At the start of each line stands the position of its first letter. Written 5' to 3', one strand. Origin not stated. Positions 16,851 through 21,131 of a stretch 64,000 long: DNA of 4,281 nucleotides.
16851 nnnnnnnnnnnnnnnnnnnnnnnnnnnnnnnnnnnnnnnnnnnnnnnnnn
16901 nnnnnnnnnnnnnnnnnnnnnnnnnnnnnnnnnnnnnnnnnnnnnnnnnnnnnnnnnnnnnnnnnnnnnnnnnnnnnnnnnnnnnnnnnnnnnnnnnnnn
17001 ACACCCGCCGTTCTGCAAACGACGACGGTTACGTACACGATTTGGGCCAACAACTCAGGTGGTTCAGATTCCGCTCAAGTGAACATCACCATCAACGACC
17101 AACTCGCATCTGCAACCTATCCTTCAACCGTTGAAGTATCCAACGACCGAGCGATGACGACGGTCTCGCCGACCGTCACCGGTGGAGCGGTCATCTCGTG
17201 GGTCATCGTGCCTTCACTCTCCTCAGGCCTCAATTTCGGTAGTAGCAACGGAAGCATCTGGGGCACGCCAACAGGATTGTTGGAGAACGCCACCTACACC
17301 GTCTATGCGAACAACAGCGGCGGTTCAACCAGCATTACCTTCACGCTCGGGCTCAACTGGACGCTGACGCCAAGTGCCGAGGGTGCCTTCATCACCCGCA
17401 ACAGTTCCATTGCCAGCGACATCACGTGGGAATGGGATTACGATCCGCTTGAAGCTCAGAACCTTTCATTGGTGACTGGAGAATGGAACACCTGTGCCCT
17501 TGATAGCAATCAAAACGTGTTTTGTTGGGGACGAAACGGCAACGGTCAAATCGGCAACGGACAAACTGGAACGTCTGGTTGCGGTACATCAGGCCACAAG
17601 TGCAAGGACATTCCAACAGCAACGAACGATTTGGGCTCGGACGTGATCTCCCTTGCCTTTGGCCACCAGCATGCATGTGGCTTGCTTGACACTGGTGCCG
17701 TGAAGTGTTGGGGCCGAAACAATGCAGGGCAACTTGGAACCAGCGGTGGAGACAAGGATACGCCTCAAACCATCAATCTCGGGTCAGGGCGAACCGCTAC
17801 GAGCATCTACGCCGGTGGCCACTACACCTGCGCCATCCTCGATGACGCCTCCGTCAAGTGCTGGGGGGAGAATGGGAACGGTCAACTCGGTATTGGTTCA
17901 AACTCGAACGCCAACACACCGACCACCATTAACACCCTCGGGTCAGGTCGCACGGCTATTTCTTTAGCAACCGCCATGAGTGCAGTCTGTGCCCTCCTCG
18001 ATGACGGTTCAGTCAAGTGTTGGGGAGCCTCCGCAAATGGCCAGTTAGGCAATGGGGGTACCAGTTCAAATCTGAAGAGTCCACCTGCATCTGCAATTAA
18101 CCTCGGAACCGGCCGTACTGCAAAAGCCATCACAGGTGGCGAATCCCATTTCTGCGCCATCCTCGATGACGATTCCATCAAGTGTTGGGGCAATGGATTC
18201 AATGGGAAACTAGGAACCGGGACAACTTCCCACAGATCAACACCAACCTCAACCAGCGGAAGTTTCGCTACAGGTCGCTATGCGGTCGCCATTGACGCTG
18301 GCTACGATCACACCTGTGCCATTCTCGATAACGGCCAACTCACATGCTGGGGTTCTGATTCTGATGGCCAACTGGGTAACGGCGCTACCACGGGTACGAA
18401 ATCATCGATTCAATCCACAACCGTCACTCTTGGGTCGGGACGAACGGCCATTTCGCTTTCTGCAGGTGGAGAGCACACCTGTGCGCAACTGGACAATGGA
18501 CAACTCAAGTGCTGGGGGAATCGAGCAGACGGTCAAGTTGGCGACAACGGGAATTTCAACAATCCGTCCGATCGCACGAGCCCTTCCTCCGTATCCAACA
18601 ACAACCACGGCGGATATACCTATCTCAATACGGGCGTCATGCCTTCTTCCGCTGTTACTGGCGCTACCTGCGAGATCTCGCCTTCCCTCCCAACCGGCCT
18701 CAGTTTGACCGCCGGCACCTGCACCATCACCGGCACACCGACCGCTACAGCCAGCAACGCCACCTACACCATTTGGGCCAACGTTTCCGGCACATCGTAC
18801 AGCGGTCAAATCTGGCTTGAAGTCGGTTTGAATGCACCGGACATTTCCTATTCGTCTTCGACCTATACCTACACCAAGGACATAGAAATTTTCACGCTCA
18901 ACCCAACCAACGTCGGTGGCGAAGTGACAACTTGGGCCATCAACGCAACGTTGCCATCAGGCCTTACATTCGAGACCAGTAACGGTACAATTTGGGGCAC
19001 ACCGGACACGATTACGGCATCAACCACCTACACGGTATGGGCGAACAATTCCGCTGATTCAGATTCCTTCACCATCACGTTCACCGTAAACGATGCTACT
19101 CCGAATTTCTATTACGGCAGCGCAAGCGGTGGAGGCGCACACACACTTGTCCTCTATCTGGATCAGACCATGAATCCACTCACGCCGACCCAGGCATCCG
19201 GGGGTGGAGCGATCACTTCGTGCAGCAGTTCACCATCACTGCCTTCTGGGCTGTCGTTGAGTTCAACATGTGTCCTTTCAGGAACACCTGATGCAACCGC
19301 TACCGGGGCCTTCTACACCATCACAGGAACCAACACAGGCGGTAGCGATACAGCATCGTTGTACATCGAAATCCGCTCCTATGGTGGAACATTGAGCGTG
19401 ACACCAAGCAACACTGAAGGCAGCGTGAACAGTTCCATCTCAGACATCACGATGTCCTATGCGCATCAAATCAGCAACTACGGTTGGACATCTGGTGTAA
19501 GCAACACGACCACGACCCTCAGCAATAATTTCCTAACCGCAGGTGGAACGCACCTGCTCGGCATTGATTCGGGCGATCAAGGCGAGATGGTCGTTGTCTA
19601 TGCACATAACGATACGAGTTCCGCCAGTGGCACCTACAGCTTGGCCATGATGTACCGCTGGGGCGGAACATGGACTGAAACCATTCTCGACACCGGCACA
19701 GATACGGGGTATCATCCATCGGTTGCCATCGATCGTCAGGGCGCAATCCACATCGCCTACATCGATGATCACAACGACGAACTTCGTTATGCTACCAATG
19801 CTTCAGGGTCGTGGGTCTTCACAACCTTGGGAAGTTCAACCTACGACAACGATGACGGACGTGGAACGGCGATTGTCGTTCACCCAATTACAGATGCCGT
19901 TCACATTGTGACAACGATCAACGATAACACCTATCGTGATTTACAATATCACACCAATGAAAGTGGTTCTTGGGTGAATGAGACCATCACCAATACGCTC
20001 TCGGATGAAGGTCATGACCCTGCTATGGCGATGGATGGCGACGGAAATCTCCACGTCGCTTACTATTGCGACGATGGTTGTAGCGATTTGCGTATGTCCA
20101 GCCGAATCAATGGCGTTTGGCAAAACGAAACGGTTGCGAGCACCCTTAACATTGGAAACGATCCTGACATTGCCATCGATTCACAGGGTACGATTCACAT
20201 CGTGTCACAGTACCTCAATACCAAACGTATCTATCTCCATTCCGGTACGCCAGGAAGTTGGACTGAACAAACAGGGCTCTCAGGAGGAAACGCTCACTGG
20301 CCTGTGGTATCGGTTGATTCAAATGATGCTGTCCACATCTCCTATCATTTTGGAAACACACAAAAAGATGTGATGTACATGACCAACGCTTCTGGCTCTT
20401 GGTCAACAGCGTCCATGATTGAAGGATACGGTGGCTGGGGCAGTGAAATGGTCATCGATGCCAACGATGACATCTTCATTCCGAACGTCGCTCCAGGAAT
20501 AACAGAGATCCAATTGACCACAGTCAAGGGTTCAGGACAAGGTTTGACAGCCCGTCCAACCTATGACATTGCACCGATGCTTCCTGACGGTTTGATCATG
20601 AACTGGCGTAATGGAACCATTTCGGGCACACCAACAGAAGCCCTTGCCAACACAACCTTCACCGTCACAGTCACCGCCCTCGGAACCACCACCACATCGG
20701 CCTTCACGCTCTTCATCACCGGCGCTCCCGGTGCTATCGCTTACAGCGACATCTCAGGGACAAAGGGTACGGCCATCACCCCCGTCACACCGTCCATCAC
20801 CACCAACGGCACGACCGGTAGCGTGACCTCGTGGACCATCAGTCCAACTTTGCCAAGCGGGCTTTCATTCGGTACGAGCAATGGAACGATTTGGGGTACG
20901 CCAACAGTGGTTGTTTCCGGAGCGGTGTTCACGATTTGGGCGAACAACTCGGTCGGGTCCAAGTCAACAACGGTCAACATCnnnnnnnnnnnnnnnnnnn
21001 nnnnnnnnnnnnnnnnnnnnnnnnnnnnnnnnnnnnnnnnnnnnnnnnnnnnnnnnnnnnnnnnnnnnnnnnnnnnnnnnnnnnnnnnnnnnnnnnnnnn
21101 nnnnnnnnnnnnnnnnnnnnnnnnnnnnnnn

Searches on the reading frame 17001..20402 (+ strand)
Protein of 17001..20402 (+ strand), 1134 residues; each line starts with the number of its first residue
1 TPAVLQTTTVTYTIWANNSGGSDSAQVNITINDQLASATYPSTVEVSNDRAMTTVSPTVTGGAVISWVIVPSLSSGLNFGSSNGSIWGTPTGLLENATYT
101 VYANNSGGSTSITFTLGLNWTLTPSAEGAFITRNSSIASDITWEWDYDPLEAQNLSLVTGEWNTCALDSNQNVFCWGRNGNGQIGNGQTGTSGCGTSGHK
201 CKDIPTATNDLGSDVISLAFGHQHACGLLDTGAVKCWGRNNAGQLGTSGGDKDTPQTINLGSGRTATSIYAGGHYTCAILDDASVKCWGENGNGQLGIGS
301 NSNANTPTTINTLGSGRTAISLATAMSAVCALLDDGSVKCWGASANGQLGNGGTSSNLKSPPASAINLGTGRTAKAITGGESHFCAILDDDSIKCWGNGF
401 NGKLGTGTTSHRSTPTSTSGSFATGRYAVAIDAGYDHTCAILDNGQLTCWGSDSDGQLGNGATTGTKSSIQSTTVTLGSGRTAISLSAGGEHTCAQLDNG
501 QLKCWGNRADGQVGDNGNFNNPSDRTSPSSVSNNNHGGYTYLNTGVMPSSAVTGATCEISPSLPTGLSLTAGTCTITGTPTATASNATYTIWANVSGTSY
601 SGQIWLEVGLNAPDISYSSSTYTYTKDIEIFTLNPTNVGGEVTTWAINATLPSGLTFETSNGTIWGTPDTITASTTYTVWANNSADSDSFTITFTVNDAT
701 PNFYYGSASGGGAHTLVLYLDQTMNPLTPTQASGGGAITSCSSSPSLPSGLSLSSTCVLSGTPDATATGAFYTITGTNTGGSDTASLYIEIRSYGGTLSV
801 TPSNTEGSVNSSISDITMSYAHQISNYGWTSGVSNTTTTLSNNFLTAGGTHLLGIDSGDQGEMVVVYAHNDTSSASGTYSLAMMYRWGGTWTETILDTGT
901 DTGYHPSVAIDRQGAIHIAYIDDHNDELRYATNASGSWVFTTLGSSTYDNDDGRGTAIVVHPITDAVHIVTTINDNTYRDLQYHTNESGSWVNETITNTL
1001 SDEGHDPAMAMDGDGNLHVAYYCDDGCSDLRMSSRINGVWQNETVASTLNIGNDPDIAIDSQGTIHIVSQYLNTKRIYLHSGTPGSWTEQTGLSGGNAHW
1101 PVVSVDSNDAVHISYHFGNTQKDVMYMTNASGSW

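Call 5: search_protein_families(library=pfam, proteins=[window:17001-20402:+], max_evalue=0.1)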
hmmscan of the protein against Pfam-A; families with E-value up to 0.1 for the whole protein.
window:17001-20402:+ (1134 aa): 7 families
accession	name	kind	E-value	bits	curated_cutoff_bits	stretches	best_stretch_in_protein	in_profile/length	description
PF25390.1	WD40_RLD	-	5.8e-76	256.6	150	2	185-532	6-346/363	RCC1-like domain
PF13540.12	RCC1_2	-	3e-48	160.9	22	7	429-457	2-30/30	Regulator of chromosome condensation (RCC1) repeat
PF00415.24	RCC1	-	3.2e-36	124.1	21.7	6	233-279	3-50/50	Regulator of chromosome condensation (RCC1) repeat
PF05345.18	He_PIG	-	2.7e-22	79.4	24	4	726-789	25-93/96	Putative Ig domain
PF25384.1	Alsin_RLD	-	0.002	18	100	0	391-477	242-326/405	Alsin RCC1-like domain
PF16569.11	GramPos_pilinBB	-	0.059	14.7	30.5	0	643-696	20-69/116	Gram-positive pilin backbone subunit 2, Cna-B-like domain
PF07679.22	I-set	-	0.089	13.3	23.7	0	11-31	70-90/90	Immunoglobulin I-set domain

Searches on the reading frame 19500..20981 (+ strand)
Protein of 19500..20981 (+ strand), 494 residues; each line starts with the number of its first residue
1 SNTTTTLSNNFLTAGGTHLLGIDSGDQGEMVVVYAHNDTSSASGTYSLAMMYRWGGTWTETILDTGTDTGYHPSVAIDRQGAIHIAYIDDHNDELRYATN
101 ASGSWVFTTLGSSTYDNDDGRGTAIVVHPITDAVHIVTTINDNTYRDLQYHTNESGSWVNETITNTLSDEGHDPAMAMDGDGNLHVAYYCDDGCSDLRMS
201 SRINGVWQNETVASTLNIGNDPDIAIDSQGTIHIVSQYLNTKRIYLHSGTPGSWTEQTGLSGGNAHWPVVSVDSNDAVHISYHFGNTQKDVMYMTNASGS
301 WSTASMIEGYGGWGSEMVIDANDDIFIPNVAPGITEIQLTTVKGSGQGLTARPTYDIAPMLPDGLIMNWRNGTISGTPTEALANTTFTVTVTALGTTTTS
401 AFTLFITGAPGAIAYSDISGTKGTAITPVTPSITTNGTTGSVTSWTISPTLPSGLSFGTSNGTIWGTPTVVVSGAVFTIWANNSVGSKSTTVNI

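Call 8: search_protein_families(library=ncbifam, proteins=[window:19500-20981:+], max_evalue=1)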
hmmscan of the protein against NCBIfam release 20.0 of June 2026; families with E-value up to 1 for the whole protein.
window:19500-20981:+ (494 aa): 2 families
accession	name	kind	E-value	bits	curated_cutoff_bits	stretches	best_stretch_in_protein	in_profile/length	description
NF053835.1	PDIAV_lipo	equivalog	1.3e-06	28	90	1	14-201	50-226/458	PDIAV motif-containing lipoprotein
NF052497.1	AlphRhmnaseBT3686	equivalog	0.11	11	700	1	74-100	91-116/424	alpha-l-rhamnosidase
